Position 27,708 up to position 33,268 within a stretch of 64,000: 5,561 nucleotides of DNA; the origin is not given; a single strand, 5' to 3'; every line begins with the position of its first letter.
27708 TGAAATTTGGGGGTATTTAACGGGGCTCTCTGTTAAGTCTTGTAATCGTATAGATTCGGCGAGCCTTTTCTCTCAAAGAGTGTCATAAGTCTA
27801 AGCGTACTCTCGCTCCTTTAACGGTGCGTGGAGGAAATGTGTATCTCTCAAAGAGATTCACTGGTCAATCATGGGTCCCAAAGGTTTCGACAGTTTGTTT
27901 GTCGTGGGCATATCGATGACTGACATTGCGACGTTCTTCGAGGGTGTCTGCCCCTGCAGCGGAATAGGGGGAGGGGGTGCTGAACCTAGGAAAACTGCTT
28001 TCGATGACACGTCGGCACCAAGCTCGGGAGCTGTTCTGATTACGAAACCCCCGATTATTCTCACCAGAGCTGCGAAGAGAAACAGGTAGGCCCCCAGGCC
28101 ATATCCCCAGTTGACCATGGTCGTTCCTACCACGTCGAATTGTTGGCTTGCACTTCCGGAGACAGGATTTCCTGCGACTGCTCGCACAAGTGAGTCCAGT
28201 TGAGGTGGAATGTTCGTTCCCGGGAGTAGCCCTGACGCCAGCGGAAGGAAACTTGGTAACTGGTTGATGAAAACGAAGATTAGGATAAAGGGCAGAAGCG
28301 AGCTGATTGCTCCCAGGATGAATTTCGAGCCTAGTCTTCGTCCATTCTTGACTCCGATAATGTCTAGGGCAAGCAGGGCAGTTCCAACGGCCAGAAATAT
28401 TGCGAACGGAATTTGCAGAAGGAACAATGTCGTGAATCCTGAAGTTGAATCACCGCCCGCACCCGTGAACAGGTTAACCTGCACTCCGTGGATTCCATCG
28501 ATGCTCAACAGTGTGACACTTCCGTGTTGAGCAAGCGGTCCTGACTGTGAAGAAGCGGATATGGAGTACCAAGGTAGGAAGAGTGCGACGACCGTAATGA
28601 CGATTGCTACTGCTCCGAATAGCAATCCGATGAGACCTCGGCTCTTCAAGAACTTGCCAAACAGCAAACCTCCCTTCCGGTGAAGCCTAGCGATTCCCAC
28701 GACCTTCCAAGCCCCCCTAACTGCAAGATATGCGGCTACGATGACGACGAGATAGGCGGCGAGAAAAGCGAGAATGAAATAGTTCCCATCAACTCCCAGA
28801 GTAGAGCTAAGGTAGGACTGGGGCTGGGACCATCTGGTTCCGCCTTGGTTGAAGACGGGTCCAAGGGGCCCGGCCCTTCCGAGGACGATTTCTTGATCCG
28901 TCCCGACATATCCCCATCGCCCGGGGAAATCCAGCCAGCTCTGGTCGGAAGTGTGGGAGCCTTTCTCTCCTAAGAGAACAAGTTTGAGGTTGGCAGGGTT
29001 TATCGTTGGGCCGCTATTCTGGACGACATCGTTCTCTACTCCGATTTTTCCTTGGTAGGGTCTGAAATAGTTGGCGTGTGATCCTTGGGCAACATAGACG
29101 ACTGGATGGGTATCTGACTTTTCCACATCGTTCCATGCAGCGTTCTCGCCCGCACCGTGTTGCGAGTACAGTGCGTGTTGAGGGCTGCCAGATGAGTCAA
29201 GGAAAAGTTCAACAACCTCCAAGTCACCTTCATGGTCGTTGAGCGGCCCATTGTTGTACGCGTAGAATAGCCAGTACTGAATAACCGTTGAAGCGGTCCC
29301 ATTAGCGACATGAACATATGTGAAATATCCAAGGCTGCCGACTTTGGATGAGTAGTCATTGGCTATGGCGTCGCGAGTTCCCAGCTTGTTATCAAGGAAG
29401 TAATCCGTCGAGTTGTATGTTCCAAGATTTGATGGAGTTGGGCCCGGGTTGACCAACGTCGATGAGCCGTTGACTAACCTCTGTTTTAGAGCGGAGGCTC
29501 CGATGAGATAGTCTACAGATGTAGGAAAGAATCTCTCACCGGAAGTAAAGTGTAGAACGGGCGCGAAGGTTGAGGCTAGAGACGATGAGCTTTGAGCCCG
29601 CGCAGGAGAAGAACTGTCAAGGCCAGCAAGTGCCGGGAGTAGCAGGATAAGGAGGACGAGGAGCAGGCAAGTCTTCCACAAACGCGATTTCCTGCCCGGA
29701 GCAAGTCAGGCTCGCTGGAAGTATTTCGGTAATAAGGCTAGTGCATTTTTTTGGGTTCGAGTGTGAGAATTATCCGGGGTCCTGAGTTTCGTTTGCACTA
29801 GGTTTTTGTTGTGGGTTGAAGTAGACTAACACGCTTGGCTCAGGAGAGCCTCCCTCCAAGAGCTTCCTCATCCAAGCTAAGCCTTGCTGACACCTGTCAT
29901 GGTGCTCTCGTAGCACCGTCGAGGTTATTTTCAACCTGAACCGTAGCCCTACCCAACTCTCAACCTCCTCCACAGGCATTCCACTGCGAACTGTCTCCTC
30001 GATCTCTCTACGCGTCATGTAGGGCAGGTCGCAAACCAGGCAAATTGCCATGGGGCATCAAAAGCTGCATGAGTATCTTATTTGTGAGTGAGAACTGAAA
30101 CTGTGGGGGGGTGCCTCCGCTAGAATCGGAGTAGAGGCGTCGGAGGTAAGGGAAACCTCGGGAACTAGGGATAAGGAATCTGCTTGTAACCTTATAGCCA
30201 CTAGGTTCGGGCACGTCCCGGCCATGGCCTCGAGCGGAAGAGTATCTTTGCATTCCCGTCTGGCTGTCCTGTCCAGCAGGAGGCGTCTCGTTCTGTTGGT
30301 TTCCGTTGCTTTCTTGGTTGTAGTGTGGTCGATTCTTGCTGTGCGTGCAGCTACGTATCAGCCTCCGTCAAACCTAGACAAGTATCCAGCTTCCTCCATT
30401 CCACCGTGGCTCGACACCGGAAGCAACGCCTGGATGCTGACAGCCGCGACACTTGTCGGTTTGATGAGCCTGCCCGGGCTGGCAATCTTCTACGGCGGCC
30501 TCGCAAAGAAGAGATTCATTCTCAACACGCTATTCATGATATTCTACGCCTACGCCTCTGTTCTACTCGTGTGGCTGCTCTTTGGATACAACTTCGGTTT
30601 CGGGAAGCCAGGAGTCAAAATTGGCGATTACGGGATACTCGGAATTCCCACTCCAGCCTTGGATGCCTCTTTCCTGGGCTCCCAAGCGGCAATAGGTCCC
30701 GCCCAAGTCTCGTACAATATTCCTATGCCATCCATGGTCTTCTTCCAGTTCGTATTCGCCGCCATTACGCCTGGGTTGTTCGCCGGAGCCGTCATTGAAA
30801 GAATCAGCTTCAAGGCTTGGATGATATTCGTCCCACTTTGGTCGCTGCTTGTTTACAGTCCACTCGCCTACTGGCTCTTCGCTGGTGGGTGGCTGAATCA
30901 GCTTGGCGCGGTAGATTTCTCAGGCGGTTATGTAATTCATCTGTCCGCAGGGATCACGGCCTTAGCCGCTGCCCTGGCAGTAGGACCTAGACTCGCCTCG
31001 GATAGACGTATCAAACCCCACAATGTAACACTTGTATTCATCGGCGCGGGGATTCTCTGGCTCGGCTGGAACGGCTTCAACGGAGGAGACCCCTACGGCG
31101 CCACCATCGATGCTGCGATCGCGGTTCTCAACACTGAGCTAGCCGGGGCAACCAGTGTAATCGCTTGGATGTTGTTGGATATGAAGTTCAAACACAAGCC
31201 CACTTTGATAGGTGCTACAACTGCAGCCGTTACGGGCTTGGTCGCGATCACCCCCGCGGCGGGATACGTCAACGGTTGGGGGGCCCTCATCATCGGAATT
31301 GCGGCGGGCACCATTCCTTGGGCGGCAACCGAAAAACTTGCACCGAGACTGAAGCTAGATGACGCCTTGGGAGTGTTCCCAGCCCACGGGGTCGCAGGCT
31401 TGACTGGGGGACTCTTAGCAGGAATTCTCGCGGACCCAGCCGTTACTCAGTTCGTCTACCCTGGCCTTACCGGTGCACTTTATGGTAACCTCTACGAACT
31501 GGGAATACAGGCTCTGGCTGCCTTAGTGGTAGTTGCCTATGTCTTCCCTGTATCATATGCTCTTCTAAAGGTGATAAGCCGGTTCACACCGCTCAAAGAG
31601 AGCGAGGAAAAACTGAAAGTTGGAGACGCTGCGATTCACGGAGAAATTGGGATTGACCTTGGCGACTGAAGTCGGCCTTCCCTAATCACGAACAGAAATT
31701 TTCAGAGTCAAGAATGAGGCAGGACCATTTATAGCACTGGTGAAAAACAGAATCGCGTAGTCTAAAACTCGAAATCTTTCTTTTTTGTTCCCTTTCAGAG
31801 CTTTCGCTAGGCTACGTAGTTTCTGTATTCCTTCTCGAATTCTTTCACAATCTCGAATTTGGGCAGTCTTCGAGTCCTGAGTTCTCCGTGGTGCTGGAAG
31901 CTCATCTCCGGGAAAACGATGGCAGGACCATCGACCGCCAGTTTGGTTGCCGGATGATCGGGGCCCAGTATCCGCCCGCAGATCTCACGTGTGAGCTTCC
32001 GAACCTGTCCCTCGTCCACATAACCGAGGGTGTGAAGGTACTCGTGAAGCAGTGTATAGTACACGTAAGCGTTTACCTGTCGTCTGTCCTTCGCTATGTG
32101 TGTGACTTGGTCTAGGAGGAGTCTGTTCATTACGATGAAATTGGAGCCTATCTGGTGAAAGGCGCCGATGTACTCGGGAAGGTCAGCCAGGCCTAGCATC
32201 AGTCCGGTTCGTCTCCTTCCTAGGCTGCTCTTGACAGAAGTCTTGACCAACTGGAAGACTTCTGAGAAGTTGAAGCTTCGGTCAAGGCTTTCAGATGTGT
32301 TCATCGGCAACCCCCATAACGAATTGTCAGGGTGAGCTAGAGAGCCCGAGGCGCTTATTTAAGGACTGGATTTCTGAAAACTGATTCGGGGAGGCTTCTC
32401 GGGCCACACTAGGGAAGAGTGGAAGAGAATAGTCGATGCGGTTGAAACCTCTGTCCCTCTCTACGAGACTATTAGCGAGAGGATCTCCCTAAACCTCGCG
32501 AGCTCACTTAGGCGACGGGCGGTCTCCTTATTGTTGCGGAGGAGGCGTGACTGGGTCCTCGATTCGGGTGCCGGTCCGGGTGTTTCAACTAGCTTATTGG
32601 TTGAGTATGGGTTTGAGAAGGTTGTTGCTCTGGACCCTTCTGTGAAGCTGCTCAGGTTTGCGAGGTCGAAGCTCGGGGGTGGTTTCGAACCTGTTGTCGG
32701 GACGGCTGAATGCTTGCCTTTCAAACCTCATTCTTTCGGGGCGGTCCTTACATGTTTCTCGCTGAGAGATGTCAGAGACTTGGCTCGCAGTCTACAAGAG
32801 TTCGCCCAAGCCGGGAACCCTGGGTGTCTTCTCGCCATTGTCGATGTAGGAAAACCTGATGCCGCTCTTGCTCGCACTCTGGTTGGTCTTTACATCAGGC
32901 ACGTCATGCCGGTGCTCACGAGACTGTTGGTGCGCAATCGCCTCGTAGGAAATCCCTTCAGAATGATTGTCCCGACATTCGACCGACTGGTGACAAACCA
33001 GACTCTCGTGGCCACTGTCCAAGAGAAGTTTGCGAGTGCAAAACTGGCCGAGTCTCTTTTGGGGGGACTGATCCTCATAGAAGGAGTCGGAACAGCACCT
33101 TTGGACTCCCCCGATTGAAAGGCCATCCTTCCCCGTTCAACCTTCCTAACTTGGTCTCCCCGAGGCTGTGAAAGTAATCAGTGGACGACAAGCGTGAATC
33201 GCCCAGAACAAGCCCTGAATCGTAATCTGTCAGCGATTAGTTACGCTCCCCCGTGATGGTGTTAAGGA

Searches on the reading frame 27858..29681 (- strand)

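Call 84: search_protein_families(library=pfam, proteins=[window:27858-29681:-], max_evalue=0.001)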
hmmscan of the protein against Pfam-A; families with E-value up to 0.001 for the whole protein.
window:27858-29681:- (607 aa): 1 family
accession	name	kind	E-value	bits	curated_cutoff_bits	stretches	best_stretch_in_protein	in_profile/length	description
PF06101.16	Vps62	-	4.7e-12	45.5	22.1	1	26-257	233-485/541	Vacuolar protein sorting-associated protein 62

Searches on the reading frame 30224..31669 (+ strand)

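Call 84: search_protein_families(library=pfam, proteins=[window:30224-31669:+], max_evalue=0.001)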
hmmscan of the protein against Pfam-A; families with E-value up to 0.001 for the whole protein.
window:30224-31669:+ (481 aa): 1 family
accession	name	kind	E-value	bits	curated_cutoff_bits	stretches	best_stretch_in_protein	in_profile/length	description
PF00909.26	Ammonium_transp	-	5.7e-94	315.5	23.2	1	69-474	1-396/399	Ammonium Transporter Family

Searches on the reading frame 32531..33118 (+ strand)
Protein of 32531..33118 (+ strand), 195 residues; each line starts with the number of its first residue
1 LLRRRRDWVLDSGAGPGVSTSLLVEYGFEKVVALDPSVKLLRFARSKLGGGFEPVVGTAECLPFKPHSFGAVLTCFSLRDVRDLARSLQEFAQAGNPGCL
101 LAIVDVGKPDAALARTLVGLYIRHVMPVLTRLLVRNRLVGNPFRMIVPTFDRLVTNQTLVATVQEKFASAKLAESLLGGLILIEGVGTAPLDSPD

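Call 84: search_protein_families(library=pfam, proteins=[window:32531-33118:+], max_evalue=0.001)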
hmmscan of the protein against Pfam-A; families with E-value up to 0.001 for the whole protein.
window:32531-33118:+ (195 aa): 6 families
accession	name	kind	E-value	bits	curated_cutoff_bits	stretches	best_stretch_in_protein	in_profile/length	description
PF08241.18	Methyltransf_11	-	5.6e-13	49.8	21.2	1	10-102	1-94/95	Methyltransferase domain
PF13649.12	Methyltransf_25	-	2e-11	44.9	27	1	9-98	1-96/97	Methyltransferase domain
PF01209.24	Ubie_methyltran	-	9.2e-10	38.7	20.1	1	28-136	73-184/233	ubiE/COQ5 methyltransferase family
PF13489.12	Methyltransf_23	-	6.7e-05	23.1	27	1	7-113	24-126/164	Methyltransferase domain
PF13847.12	Methyltransf_31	-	0.00013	22.2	27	1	9-107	7-113/145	Methyltransferase domain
PF08242.18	Methyltransf_12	-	0.00039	21.5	30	1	10-101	1-98/98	Methyltransferase domain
